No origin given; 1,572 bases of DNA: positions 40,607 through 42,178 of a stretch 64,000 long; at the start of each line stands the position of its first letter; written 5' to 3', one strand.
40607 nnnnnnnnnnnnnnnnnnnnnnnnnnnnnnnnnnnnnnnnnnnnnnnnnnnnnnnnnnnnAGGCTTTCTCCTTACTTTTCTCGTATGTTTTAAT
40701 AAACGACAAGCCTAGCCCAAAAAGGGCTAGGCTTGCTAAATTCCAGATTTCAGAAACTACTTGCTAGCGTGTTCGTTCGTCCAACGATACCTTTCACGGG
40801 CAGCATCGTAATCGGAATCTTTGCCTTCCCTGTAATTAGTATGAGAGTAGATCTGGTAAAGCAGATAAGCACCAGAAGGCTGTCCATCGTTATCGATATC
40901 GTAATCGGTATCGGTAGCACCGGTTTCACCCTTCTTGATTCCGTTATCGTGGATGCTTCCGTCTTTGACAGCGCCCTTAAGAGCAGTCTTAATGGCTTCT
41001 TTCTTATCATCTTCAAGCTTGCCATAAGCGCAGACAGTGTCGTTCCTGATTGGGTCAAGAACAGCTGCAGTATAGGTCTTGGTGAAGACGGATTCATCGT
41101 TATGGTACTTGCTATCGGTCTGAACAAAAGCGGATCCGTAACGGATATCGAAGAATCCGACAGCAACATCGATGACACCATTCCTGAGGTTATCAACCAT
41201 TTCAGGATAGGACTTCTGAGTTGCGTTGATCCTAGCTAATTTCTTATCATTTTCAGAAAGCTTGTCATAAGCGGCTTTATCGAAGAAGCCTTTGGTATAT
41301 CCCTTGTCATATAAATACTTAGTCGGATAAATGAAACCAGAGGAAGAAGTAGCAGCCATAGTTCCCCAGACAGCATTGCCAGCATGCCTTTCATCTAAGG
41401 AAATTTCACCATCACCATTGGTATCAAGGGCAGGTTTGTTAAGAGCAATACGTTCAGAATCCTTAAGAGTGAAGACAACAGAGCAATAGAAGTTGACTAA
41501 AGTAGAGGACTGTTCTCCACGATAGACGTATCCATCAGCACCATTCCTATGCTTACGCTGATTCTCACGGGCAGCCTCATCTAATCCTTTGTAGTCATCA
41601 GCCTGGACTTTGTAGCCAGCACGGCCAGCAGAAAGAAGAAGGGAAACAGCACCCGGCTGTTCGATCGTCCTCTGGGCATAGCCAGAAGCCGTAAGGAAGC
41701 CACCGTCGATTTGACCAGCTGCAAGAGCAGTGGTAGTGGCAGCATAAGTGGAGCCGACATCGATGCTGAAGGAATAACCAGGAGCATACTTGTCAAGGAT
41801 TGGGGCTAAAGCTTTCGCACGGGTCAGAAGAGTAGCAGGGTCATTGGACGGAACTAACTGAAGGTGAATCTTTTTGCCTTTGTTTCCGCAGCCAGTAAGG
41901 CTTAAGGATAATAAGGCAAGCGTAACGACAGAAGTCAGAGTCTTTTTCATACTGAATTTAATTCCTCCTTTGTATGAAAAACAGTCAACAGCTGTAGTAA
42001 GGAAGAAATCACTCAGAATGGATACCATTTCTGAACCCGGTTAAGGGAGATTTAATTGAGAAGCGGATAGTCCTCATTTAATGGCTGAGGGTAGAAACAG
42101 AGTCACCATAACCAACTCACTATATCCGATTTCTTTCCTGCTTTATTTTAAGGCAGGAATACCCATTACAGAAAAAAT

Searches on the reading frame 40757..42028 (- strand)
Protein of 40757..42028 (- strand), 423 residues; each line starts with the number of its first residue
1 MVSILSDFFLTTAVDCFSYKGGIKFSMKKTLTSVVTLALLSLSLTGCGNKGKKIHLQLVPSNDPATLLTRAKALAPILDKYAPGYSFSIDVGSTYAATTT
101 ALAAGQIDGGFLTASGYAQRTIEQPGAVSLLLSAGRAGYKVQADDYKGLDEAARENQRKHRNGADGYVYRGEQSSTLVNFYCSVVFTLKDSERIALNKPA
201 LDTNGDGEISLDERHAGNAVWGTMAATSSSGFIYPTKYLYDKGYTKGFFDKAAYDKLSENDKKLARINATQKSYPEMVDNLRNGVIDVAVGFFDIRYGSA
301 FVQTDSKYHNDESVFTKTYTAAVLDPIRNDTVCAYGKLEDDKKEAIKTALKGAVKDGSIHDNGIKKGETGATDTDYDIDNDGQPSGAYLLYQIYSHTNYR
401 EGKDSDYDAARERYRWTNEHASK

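Call 89: search_protein_families(library=pfam, proteins=[window:40757-42028:-], max_evalue=0.0001)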
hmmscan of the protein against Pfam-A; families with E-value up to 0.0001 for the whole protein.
window:40757-42028:- (423 aa): 1 family
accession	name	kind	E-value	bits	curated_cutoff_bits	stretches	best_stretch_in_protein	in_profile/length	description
PF12974.12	Phosphonate-bd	-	5.4e-12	46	27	1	58-407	3-242/242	ABC transporter, phosphonate, periplasmic substrate-binding protein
